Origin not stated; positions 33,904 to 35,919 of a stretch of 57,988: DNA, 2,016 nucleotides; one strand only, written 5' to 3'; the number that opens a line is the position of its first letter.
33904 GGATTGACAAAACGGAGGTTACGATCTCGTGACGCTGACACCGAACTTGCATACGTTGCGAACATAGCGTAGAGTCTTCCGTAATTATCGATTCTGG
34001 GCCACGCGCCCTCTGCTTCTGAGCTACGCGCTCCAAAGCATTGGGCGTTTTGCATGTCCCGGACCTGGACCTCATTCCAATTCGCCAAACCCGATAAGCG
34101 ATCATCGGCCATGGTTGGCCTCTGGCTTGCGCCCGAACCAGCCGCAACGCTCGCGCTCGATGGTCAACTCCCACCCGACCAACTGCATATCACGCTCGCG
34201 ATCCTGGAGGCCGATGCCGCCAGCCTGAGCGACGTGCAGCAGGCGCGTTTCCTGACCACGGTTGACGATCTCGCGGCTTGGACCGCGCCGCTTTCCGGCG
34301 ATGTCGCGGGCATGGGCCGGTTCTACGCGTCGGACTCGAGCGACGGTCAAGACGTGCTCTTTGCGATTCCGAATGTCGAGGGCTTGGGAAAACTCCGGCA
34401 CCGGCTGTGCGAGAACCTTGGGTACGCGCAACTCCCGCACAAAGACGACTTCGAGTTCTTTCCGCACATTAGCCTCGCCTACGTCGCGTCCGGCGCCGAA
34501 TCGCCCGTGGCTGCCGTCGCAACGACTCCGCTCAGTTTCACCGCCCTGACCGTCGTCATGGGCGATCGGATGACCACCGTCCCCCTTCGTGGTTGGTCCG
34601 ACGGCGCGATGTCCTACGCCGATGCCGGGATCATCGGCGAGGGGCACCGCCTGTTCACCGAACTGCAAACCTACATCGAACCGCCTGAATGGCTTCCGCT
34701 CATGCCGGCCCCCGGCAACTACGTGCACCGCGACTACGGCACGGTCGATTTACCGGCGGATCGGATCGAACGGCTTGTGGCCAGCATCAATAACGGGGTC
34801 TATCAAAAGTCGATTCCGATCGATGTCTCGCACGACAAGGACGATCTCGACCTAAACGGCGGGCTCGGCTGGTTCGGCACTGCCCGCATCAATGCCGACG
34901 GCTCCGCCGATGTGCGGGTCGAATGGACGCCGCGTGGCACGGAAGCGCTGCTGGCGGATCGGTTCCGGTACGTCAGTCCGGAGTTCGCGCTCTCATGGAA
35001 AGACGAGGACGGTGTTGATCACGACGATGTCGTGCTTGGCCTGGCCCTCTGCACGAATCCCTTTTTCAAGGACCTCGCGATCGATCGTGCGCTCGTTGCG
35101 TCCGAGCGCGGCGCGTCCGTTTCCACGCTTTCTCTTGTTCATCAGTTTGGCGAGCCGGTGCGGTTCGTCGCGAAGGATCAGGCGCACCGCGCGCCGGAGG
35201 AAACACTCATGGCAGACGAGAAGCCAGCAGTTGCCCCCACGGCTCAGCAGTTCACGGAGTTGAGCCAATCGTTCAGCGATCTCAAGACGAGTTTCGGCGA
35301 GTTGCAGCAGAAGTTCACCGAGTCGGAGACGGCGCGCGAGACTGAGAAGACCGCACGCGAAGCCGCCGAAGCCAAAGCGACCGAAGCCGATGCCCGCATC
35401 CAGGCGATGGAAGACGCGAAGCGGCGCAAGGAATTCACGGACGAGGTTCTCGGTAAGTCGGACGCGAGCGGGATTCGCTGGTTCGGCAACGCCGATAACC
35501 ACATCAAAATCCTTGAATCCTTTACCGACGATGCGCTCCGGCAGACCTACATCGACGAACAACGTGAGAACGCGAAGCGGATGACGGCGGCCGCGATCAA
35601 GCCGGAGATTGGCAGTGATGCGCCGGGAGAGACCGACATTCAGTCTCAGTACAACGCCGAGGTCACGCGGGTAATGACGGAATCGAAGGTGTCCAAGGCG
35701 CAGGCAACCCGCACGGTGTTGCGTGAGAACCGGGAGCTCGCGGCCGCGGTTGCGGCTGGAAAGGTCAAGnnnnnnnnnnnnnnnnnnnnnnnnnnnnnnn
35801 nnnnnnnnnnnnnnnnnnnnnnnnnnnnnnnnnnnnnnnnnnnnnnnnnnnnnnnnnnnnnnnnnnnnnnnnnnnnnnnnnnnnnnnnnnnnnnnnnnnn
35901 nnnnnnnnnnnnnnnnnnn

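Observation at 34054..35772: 2H phosphoesterase domain fused to the prohead protease/scaffold protein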

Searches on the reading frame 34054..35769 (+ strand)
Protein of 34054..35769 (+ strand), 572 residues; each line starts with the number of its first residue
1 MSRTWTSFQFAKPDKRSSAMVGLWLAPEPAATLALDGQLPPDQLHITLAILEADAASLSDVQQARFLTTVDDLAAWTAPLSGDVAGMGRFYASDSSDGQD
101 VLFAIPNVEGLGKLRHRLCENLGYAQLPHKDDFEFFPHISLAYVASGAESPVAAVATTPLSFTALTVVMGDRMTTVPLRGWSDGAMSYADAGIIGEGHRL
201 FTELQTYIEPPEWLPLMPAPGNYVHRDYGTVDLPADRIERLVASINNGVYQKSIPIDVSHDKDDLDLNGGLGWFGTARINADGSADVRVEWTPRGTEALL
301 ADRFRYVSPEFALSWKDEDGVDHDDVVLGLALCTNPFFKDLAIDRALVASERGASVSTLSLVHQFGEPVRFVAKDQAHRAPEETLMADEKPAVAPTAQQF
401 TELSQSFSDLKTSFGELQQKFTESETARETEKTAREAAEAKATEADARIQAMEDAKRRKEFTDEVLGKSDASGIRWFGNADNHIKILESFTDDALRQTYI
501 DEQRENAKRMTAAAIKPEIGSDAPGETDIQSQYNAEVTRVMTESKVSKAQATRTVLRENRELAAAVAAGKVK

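Call 3: search_protein_families(library=pfam, proteins=[window:34054-35769:+], max_evalue=1)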
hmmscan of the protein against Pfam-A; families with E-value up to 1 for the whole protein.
window:34054-35769:+ (572 aa): 3 families
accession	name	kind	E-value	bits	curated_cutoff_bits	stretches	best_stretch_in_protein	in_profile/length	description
PF13563.12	2_5_RNA_ligase2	-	5.9e-08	33.3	27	1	34-163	16-139/152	2'-5' RNA ligase superfamily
PF10123.14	Mu-like_Pro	-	0.00032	20.8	25.2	1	233-449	24-248/330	Mu-like prophage I protein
PF10469.15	AKAP7_NLS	-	0.016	15.5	24.4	1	39-145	36-150/208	AKAP7 2'5' RNA ligase-like domain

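Call 4: search_protein_families(library=phrogs, proteins=[window:34054-35769:+], max_evalue=0.1)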
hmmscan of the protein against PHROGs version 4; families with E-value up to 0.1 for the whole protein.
window:34054-35769:+ (572 aa): 6 families
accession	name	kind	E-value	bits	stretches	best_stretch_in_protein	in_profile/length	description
phrog_14859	-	DNA, RNA and nucleotide metabolism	5.6e-22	79.3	1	18-192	58-228/373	RNA ligase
phrog_2659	-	DNA, RNA and nucleotide metabolism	5.7e-11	42.1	1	13-148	724-855/891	RNA ligase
phrog_18402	-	head and packaging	1.5e-10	41.2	1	12-178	398-556/861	head maturation protease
phrog_328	-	head and packaging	1.7e-10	42.1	1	208-464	19-288/339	head maturation protease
phrog_19533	-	unknown function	0.019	15.8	1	140-180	8-48/59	-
phrog_13230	-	unknown function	0.065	14.1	0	211-317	21-122/138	-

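Call 10: find_homologous_proteins(query=window:34054-35769:+, max_evalue=0.001)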
Query window:34054-35769:+ (572 aa): 48 proteins with E <= 0.001 among 8000 candidates.
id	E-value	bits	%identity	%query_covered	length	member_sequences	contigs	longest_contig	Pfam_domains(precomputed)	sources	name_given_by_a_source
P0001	0.0e+0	1235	100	97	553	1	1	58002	PF13563.13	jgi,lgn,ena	-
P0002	2.8e-199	682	60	96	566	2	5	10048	PF10123.15,PF10469.16,PF13563.13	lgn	-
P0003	6.4e-176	605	52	100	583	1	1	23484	PF10123.15,PF02834.23,PF13563.13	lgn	-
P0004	3.5e-170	586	51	96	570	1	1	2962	PF10123.15,PF13563.13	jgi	-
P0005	5.3e-169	582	53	98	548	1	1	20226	PF10123.15,PF10469.16,PF13563.13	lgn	-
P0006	3.0e-168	579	55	88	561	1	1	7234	PF10123.15,PF13563.13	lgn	-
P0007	4.5e-166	572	53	98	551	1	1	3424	PF10123.15,PF10469.16,PF13563.13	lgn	-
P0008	8.8e-160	551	49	98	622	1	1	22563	PF10123.15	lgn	-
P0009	2.9e-159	550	48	98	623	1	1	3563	PF10123.15,PF10469.16,PF13563.13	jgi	jgi:2'-5' RNA ligase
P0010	2.3e-152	527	48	98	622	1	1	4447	-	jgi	jgi:hypothetical protein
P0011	2.4e-143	497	51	95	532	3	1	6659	PF10469.16,PF13563.13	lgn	-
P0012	3.2e-143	497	47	95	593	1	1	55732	PF02834.23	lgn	-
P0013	2.3e-142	494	46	95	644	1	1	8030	PF13563.13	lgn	-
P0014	1.7e-117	412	42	90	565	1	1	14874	PF10469.16,PF13563.13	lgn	-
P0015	1.8e-117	412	56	64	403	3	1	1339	PF10123.15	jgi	jgi:hypothetical protein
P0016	2.1e-106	375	49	61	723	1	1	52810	PF10123.15,PF13563.13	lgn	-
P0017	1.4e-90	323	38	93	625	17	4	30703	PF10123.15,PF02834.23,PF13563.13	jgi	-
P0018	2.1e-88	316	38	97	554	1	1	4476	PF10123.15,PF13563.13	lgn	-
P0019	1.5e-87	313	34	96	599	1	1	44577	PF10123.15,PF02834.23,PF13563.13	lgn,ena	-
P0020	8.7e-87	310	37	95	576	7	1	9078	PF10123.15,PF02834.23,PF13563.13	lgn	-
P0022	5.0e-80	288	36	94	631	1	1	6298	PF10123.15,PF02834.23,PF13563.13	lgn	-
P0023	3.6e-69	252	34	96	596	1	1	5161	PF10123.15,PF06005.19,PF13563.13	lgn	-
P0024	1.2e-67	247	33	96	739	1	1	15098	PF10123.15,PF10469.16,PF13563.13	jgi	-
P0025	7.0e-66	242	33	94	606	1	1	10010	PF10123.15,PF02834.23,PF13563.13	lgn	-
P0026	6.9e-63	232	33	96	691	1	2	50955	PF10123.15,PF02834.23,PF13563.13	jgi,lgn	jgi:2'-5' RNA ligase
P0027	2.2e-54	204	36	56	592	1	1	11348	PF10123.15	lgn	-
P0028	4.6e-52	196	38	65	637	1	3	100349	PF10123.15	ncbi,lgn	ncbi:MAG: phage protease [Sphingomonadaceae bacterium]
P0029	5.2e-50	189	36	65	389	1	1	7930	PF10123.15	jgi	jgi:phage I-like protein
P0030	8.1e-50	188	36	58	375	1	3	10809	PF10123.15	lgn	-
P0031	2.9e-49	187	33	65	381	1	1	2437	PF10123.15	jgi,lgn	jgi:hypothetical protein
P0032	5.2e-48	183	34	64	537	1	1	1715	PF10123.15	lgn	-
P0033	2.5e-44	170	36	60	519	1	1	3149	PF10123.15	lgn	-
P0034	1.8e-42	164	33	63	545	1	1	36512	PF10123.15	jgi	jgi:hypothetical protein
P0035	5.2e-42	163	35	55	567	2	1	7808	PF10123.15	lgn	-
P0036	1.3e-41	161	33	65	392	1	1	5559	PF10123.15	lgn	-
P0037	2.3e-41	161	31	57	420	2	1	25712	PF10123.15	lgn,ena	-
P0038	1.3e-39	155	40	29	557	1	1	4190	PF10123.15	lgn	-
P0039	8.4e-39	152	29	68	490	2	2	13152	PF10123.15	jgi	jgi:hypothetical protein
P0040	9.6e-39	152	34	58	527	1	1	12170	PF10123.15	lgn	-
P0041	2.6e-38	151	32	57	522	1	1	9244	PF10123.15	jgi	jgi:hypothetical protein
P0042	4.5e-38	150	31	60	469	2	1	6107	PF10123.15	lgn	-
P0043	1.7e-36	145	31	59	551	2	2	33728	PF10123.15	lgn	-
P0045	2.6e-35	141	47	26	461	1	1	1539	PF10123.15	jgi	jgi:hypothetical protein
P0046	5.0e-35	140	47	27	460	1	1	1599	PF10123.15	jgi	jgi:hypothetical protein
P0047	6.5e-35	139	35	50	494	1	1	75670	PF10123.15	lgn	-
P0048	2.0e-34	138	31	55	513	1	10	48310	PF10123.15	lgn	-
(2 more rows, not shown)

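Call 15: search_dna_similar(query=window:34054-35769:+, collection=phages, mode=protein, max_rows=40, max_evalue=0.001)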
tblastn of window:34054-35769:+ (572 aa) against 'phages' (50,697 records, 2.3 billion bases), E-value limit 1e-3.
Records with a match: 21; places in all: 21; records where one place covers at least 80% of the query: 0.
Best place of each record, by identity: <60% 21.
By first word of the organism name: Arthrobacter 14; Gordonia 3; Streptomyces 2; uncultured 1; Klebsiella 1.
By host as written in the record: Arthrobacter sp. ATCC 21022 11; Arthrobacter globiformis B-2979 3; Gordonia malaquae CON67 2; - 1; Streptomyces griseus 1; Gordonia terrae CAG3 1; Streptomyces griseus ATCC 10137 1; Klebsiella pneumoniae 1.
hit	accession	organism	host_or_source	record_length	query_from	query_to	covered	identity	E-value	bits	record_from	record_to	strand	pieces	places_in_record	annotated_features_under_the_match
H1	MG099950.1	Arthrobacter phage Waltz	Arthrobacter sp. ATCC 21022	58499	17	199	32%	32.2%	9e-15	84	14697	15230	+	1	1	hypothetical protein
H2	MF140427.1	Arthrobacter phage Shrooms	Arthrobacter sp. ATCC 21022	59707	17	199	32%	32.2%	2e-14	83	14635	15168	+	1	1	18: aldolase class I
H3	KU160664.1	Arthrobacter phage Salgado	Arthrobacter sp. ATCC 21022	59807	17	199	32%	31.7%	1e-14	84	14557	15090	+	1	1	18: RNA ligase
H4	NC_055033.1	Arthrobacter phage Salgado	Arthrobacter sp. ATCC 21022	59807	17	199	32%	31.7%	1e-14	84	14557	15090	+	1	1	18: RNA ligase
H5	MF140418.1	Arthrobacter phage LiSara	Arthrobacter sp. ATCC 21022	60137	17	199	32%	31.7%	1e-14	84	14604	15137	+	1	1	18: aldolase class I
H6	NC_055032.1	Arthrobacter phage LiSara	Arthrobacter sp. ATCC 21022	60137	17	199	32%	31.7%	1e-14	84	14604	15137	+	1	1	18: RNA ligase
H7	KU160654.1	Arthrobacter phage Laroye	Arthrobacter sp. ATCC 21022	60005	17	199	32%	31.7%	1e-14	84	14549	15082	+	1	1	18: aldolase class I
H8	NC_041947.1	Arthrobacter phage Laroye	Arthrobacter sp. ATCC 21022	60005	17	199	32%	31.7%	1e-14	84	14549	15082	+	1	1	18: RNA ligase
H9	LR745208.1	uncultured phage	metagenomic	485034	17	214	35%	28.5%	2e-11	73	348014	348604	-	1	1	record has no annotation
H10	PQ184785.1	Arthrobacter phage Kovu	Arthrobacter globiformis B-2979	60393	17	169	27%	35.7%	3e-11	73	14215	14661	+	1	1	20: RNA ligase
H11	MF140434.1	Arthrobacter phage Wheelbite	Arthrobacter sp. ATCC 21022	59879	17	178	28%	32.7%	5e-15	85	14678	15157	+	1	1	18: aldolase class I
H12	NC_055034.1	Arthrobacter phage Wheelbite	Arthrobacter sp. ATCC 21022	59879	17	178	28%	32.7%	5e-15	85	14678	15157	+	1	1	18: RNA ligase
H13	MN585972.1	Arthrobacter phage Edmundo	Arthrobacter sp. ATCC 21022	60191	17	178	28%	32.1%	3e-14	82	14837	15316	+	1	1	18: capsid maturation protease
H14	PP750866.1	Streptomyces phage Geonosis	Streptomyces griseus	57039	11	178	29%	29.1%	2e-5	54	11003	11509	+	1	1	portal protein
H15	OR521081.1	Gordonia phage Halo3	Gordonia terrae CAG3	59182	20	178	28%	30.4%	1e-3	48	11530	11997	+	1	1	18: RNA ligase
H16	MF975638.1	Streptomyces phage Abt2graduatex2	Streptomyces griseus ATCC 10137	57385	16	178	28%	28.9%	1e-4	52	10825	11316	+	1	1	capsid maturation protease and MuF-like fusion protein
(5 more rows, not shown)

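Call 16: get_annotated_region(hit=H3, flank=6000)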
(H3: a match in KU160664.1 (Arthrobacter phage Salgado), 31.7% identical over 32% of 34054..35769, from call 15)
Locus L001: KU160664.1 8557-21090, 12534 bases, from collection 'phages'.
description: Arthrobacter phage Salgado, complete genome.
organism: Arthrobacter phage Salgado (NCBI taxid 1772314)
taxonomy: Viruses; Duplodnaviria; Heunggongvirae; Uroviricota; Caudoviricetes; Laroyevirus; Laroyevirus salgado
host: Arthrobacter sp. ATCC 21022; source: soil; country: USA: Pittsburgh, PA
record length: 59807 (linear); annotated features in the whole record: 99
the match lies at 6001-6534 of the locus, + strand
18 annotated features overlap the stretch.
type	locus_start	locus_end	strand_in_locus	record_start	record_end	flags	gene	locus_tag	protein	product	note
CDS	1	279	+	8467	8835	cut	11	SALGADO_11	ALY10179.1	hypothetical protein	-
CDS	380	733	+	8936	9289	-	12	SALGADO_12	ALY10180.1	hypothetical protein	-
CDS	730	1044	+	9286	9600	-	13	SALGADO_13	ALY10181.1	hypothetical protein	-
CDS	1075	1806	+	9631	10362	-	14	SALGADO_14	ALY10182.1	ssDNA binding domain protein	-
CDS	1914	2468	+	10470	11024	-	15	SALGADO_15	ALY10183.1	hypothetical protein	-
CDS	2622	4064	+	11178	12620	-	16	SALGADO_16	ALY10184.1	portal protein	-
CDS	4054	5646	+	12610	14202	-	17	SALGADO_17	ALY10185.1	capsid maturation protease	-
CDS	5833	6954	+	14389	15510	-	18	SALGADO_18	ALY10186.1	RNA ligase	-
CDS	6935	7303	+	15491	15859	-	19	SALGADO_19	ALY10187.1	hypothetical protein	-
CDS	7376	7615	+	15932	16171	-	20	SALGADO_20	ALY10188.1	hypothetical protein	-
CDS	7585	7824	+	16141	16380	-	21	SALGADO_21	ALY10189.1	hypothetical protein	-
CDS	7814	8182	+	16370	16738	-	22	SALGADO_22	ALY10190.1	hypothetical protein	-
CDS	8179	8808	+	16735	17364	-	23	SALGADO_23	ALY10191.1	RNase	-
CDS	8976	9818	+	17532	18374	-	24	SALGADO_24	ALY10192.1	hypothetical protein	-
CDS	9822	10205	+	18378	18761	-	25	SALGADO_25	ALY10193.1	hypothetical protein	-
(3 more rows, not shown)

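Call 17: get_annotated_region(hit=H16, flank=6000)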
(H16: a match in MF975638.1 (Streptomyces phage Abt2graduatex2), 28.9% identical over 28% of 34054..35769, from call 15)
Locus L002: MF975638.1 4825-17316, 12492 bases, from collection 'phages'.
description: Streptomyces phage Abt2graduatex2, complete genome.
organism: Streptomyces phage Abt2graduatex2 (NCBI taxid 2041353)
taxonomy: Viruses; Duplodnaviria; Heunggongvirae; Uroviricota; Caudoviricetes; Woodruffvirus
host: Streptomyces griseus ATCC 10137; source: soil; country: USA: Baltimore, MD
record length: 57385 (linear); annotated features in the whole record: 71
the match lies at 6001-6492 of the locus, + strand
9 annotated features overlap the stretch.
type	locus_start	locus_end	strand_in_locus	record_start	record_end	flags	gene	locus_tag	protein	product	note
CDS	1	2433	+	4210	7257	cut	-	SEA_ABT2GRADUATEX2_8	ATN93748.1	tape measure protein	-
CDS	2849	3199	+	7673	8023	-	-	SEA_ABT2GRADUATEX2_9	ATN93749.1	hypothetical protein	-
CDS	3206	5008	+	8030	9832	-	-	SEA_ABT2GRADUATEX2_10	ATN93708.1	portal protein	-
CDS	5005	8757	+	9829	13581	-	-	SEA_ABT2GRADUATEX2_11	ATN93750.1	capsid maturation protease and MuF-like fusion protein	capsid morphogenesis protein, MuF-like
CDS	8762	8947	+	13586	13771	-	-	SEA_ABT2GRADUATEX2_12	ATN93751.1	hypothetical protein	-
CDS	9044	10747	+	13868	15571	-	-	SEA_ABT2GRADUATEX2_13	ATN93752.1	major capsid hexamer protein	major capsid protein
CDS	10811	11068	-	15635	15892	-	-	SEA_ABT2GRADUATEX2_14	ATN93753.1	hypothetical protein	-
CDS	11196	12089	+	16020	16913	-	-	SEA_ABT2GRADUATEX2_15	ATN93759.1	hypothetical protein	-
CDS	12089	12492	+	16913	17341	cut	-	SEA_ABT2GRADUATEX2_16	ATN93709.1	hypothetical protein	-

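Call 18: get_annotated_region(hit=H13, flank=4000)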
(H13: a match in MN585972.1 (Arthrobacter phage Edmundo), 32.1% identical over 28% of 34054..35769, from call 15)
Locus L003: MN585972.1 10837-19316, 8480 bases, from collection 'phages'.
description: Arthrobacter phage Edmundo, complete genome.
organism: Arthrobacter phage Edmundo (NCBI taxid 2656524)
taxonomy: Viruses; Duplodnaviria; Heunggongvirae; Uroviricota; Caudoviricetes; Laroyevirus
host: Arthrobacter sp. ATCC 21022; source: soil; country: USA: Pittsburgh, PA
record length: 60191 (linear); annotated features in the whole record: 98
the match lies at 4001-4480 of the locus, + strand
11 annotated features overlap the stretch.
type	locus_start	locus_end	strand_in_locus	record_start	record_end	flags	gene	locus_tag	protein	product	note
CDS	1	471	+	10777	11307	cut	15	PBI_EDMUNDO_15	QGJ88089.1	hypothetical protein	-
CDS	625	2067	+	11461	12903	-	16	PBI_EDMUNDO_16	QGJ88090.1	portal protein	-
CDS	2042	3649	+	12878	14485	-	17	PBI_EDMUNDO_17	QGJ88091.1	MuF-like minor capsid protein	-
CDS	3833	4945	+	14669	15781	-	18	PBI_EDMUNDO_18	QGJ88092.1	capsid maturation protease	-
CDS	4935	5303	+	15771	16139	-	19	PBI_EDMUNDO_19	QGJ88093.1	nuclease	-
CDS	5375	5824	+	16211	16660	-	20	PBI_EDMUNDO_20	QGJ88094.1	hypothetical protein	-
CDS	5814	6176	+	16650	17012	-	21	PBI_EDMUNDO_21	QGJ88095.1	hypothetical protein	-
CDS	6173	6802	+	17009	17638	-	22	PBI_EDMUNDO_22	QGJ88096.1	RNAse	-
CDS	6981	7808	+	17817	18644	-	23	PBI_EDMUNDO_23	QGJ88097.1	hypothetical protein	-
CDS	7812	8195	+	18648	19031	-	24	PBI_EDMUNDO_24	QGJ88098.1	RecA-like DNA recombinase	-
CDS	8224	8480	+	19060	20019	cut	25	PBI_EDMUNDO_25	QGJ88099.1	major capsid protein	-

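Call 19: search_protein_families(library=pfam, proteins=[L001:5833-6951:+, L002:5005-8754:+], max_evalue=0.01)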
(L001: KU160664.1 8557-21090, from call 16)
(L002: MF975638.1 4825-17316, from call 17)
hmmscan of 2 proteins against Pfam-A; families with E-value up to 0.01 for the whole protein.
L001:5833-6951:+ (373 aa): 3 families
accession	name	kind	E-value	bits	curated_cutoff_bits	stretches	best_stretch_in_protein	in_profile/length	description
PF14550.11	Peptidase_S78_2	-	1.9e-14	54.1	24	1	244-363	9-126/126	Putative phage serine protease XkdF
PF13563.12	2_5_RNA_ligase2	-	2.7e-10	40.9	27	1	83-188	25-122/152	2'-5' RNA ligase superfamily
PF02834.22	LigT_PEase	-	7.9e-05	23.2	23.3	0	82-131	33-79/87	LigT like Phosphoesterase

L002:5005-8754:+ (1250 aa): 3 families
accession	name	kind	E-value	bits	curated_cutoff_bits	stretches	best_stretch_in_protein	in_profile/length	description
PF04233.19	Phage_Mu_F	-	1e-10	42.8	29.6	1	115-241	4-110/112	Phage Mu protein F like protein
PF13338.12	AbiEi_4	-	0.0031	18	25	1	802-821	27-46/49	Transcriptional regulator, AbiEi antitoxin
PF13563.12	2_5_RNA_ligase2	-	0.0097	16.4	27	0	358-467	23-119/152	2'-5' RNA ligase superfamily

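Call 30: search_protein_families(library=pfam, proteins=[P0027, P0028, P0032, P0033, P0034, P0035, P0040, P0043, P0047, P0048], max_evalue=0.01)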
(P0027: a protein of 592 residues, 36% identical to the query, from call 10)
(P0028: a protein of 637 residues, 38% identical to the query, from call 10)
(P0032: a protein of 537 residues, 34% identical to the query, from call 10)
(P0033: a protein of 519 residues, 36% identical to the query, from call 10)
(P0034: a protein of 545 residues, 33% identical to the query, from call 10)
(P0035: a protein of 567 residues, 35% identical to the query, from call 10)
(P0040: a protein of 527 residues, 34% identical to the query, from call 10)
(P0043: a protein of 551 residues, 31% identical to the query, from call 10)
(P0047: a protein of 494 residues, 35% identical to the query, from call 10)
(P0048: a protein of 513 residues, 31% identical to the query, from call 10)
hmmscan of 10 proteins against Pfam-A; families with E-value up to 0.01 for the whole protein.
P0027 (592 aa): 1 family
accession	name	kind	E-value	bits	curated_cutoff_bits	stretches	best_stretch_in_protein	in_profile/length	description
PF10123.14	Mu-like_Pro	-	1.4e-10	41.7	25.2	1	278-466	23-211/330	Mu-like prophage I protein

P0028 (637 aa): 1 family
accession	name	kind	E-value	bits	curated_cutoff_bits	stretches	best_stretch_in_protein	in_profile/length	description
PF10123.14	Mu-like_Pro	-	9e-11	42.3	25.2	1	335-571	40-245/330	Mu-like prophage I protein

P0032 (537 aa): 1 family
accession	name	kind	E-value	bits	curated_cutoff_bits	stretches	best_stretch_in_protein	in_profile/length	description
PF10123.14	Mu-like_Pro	-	4.3e-12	46.6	25.2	1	206-407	25-205/330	Mu-like prophage I protein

P0033 (519 aa): 1 family
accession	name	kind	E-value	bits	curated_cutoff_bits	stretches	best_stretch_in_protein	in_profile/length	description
PF10123.14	Mu-like_Pro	-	3.4e-09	37.1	25.2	1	174-400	24-248/330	Mu-like prophage I protein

P0034 (545 aa): 1 family
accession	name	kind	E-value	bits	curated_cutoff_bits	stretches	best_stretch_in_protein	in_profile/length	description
PF10123.14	Mu-like_Pro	-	1.2e-08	35.3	25.2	1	240-405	40-204/330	Mu-like prophage I protein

P0035 (567 aa): 1 family
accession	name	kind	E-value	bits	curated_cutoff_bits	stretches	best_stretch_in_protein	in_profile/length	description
PF10123.14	Mu-like_Pro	-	1.1e-09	38.7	25.2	1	226-445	28-257/330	Mu-like prophage I protein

P0040 (527 aa): 1 family
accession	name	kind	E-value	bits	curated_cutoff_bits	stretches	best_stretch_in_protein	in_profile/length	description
PF10123.14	Mu-like_Pro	-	2.3e-08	34.4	25.2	1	181-301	23-141/330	Mu-like prophage I protein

P0043 (551 aa): 1 family
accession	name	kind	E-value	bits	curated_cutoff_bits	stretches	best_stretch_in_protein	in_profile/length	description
PF10123.14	Mu-like_Pro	-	1.7e-08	34.8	25.2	1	190-489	22-294/330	Mu-like prophage I protein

P0047 (494 aa): 1 family
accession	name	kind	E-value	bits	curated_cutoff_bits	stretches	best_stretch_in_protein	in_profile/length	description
PF10123.14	Mu-like_Pro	-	2.4e-07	31.1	25.2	1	143-354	48-240/330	Mu-like prophage I protein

P0048 (513 aa): 5 families
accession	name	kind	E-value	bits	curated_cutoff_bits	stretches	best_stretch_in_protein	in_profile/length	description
PF10123.14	Mu-like_Pro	-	4.1e-08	33.6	25.2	1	140-384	40-256/330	Mu-like prophage I protein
PF13240.11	Zn_Ribbon_1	-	0.0003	20.9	25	1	252-272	1-21/23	zinc-ribbon domain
PF01155.25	HypA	-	0.00073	20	28.9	1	242-282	62-104/112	Hydrogenase/urease nickel incorporation, metallochaperone, hypA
PF12773.13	DZR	-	0.0026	18.3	27.3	1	249-271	22-45/45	Double zinc ribbon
PF23458.2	DUF7130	-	0.0035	17.7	35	1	244-275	47-81/89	Domain of unknown function (DUF7130)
